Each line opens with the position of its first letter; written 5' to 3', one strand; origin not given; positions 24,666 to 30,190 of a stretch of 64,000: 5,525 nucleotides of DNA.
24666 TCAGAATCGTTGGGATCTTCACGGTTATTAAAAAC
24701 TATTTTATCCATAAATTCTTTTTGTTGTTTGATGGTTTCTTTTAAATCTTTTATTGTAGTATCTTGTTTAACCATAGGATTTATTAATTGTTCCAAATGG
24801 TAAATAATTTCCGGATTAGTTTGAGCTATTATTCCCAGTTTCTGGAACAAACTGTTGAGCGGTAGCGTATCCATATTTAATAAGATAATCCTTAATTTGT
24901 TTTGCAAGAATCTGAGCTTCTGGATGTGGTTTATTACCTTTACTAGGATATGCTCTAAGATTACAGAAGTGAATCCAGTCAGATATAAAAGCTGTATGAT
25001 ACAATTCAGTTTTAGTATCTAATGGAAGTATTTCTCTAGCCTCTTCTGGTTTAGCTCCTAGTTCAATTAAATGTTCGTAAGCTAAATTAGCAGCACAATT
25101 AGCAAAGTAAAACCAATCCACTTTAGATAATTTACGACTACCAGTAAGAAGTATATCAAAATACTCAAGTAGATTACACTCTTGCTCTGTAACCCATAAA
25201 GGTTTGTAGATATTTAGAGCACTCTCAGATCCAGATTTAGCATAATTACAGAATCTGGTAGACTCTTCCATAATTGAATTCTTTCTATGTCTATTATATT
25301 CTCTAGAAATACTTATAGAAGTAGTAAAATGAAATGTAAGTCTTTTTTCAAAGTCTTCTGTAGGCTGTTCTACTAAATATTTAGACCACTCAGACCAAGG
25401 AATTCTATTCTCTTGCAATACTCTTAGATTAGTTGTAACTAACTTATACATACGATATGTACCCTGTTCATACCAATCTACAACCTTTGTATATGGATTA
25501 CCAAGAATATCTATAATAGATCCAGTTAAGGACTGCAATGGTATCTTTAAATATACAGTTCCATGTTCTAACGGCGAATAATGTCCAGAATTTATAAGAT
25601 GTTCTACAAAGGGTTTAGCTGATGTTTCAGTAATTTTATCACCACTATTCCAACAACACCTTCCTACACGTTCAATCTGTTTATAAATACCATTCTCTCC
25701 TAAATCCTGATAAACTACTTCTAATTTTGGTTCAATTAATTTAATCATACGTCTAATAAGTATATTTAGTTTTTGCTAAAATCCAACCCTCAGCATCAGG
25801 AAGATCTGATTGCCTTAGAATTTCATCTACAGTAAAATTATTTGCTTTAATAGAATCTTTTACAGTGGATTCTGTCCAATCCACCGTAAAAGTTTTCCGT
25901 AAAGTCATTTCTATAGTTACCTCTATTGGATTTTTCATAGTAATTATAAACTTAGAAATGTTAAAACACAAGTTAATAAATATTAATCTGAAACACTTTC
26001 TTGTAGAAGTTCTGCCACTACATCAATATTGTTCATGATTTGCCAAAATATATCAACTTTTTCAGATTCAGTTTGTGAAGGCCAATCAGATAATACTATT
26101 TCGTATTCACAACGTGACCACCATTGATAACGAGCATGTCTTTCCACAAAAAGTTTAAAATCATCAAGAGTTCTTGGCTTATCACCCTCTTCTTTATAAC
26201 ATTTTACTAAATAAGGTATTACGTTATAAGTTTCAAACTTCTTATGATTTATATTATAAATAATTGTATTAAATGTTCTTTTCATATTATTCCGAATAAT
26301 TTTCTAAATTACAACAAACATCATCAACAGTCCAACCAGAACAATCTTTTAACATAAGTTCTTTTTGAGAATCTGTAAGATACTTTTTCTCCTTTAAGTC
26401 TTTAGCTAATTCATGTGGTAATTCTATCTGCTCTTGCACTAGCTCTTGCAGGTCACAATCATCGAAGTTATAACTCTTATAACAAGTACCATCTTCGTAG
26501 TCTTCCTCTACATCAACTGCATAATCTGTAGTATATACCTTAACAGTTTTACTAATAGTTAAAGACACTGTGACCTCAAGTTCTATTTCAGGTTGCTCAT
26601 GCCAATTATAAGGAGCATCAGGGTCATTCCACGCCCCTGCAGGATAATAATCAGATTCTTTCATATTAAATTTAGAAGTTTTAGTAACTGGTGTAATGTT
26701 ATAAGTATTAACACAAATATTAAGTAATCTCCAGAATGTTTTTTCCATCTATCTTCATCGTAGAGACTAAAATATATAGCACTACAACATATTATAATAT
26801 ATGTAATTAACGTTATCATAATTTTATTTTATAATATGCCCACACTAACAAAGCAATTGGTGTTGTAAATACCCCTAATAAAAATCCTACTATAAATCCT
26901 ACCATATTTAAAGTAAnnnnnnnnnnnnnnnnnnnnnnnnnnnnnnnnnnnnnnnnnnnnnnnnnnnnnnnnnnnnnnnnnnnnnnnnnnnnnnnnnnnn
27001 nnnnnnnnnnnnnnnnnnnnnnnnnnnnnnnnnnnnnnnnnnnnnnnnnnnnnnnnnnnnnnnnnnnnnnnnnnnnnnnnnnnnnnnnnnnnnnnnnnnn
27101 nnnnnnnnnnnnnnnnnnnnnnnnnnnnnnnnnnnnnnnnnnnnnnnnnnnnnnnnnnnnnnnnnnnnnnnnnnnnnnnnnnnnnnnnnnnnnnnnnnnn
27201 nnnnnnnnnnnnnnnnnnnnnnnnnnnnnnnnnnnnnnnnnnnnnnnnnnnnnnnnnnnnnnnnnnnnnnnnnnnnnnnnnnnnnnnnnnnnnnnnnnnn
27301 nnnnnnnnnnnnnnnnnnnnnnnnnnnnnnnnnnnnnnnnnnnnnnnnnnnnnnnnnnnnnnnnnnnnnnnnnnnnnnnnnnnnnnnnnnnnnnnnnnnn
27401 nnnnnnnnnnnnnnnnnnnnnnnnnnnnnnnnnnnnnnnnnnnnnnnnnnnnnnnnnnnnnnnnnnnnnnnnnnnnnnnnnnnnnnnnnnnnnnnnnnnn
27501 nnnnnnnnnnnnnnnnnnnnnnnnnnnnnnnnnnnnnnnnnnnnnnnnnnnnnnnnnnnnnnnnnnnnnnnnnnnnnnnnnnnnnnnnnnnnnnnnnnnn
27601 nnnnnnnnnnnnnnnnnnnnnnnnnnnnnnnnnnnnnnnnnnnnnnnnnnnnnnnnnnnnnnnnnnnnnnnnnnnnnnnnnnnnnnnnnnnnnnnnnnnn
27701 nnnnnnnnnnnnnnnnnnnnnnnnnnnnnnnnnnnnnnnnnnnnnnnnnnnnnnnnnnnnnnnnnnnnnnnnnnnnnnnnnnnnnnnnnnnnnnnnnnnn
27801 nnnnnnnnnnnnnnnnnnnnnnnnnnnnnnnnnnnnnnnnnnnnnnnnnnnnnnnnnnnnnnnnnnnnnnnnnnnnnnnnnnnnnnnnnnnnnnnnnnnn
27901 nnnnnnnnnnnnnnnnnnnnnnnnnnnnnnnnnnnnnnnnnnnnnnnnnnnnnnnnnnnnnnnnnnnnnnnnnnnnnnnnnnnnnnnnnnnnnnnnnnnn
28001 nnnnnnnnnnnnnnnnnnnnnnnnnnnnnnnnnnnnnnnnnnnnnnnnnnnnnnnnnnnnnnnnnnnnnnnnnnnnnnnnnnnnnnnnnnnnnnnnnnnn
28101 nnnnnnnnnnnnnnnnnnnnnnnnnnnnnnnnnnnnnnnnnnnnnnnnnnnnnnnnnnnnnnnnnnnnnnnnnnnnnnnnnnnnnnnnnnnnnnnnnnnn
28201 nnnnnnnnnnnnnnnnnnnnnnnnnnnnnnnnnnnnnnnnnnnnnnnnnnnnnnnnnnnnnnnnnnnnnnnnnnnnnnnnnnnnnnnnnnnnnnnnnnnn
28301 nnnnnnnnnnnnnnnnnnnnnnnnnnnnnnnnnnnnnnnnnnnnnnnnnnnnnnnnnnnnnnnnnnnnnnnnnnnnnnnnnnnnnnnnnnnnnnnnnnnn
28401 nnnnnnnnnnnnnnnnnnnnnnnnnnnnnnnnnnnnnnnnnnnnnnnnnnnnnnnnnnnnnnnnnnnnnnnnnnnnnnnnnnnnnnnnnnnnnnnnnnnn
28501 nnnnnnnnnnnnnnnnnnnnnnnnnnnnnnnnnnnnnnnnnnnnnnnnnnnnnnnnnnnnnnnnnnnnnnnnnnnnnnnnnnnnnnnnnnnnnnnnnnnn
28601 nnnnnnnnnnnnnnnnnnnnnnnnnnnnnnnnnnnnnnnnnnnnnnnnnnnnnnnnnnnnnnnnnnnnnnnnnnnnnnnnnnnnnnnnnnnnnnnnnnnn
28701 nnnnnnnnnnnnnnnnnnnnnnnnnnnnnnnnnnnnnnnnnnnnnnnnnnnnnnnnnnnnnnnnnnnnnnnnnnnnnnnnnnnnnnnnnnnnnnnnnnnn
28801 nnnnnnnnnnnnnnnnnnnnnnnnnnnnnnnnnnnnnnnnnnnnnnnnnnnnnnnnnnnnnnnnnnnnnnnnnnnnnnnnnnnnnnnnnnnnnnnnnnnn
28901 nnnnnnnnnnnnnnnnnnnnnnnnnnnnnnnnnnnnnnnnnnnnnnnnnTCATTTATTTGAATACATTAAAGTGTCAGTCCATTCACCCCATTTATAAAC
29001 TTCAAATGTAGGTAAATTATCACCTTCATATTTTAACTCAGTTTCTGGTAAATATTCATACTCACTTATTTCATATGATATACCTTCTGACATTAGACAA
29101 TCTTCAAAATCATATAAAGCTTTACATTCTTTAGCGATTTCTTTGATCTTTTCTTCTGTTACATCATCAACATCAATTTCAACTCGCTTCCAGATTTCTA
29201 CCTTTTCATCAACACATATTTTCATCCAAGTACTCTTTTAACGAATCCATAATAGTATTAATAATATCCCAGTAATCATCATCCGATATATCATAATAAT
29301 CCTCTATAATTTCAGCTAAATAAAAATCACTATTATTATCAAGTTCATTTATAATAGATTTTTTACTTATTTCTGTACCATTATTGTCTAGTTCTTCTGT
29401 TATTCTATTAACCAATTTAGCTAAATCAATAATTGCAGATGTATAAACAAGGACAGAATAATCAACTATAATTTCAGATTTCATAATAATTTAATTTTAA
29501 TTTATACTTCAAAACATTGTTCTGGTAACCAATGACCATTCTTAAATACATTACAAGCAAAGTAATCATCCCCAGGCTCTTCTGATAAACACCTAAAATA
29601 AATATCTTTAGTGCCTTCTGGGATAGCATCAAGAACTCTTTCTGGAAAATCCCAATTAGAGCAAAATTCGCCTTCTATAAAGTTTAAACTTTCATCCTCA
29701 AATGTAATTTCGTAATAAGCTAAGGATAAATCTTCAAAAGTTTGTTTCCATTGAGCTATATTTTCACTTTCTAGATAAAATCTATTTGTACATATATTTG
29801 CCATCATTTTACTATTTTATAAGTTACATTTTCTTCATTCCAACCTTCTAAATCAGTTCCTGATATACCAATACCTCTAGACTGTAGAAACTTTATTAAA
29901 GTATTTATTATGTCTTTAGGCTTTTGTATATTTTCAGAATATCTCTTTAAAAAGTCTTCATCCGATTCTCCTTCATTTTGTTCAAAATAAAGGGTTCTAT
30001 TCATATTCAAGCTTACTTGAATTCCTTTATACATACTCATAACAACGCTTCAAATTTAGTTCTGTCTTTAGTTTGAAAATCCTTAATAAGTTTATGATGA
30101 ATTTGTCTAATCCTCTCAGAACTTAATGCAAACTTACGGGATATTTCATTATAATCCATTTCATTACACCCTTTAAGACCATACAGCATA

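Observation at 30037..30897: Phage-encoded full-length sigma-70-family sigma factor in a phage that also carries its own RNAP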

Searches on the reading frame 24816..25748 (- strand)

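Call 82: search_protein_families(library=pfam, proteins=[window:24816-25748:-], max_evalue=0.05)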
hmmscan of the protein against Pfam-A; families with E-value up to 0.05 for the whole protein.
window:24816-25748:- (310 aa): 2 families
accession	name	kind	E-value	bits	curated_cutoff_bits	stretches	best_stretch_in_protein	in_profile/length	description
PF02511.20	Thy1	-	4.3e-25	89.1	24.8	2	137-288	59-184/191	Thymidylate synthase complementing protein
PF23260.1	TSP1_2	-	0.012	15.9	27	0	115-175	6-62/66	SEMA5B-like, TSP-1 type 1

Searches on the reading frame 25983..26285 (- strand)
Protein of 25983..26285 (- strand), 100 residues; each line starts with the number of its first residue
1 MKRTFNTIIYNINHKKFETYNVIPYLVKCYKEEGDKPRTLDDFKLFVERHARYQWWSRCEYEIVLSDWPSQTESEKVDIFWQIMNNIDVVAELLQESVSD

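Call 82: search_protein_families(library=pfam, proteins=[window:25983-26285:-], max_evalue=0.05)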
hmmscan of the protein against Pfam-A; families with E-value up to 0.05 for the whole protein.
window:25983-26285:- (100 aa): 1 family
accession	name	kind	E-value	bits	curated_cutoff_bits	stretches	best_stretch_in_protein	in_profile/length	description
PF03248.18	Rer1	-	0.021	15.1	23.9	1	8-84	53-132/167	Rer1 family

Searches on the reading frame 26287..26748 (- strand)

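Call 82: search_protein_families(library=pfam, proteins=[window:26287-26748:-], max_evalue=0.05)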
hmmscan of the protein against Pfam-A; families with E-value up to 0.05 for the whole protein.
window:26287-26748:- (153 aa): 1 family
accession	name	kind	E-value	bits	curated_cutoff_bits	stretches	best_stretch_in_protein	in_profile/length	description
PF08722.17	Tn7_TnsA-like_N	-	0.02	15.9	26.5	1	48-86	6-41/85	TnsA-like endonuclease N terminal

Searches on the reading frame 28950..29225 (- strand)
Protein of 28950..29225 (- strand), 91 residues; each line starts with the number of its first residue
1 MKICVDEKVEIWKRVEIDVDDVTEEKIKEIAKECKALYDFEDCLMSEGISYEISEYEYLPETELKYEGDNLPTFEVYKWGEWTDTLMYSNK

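Call 82: search_protein_families(library=pfam, proteins=[window:28950-29225:-], max_evalue=0.05)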
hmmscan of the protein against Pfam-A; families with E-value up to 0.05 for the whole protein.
window:28950-29225:- (91 aa): 1 family
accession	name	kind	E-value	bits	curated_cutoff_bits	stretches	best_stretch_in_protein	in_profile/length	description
PF01709.26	Transcrip_reg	-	0.014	15.6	27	1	15-71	76-137/160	TACO1/YebC second and third domain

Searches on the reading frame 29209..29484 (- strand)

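Call 82: search_protein_families(library=pfam, proteins=[window:29209-29484:-], max_evalue=0.05)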
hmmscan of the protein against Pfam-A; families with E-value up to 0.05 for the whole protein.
window:29209-29484:- (91 aa): 1 family
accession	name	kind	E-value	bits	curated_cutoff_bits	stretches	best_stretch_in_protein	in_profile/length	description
PF18175.6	HU-CCDC81_bac_2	-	0.0064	16.8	35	0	56-89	3-36/70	CCDC81-like prokaryotic HU domain 2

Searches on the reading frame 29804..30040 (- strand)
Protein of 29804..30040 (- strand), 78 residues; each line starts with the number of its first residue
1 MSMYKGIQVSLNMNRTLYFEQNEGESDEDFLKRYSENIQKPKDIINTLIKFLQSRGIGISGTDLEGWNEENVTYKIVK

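Call 82: search_protein_families(library=pfam, proteins=[window:29804-30040:-], max_evalue=0.05)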
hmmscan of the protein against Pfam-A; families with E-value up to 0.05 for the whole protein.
window:29804-30040:- (78 aa): 1 family
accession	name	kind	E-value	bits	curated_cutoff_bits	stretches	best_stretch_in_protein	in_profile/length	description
PF07380.17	Pneumo_M2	-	0.027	15.1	27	1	10-60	30-81/89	Pneumovirus M2 protein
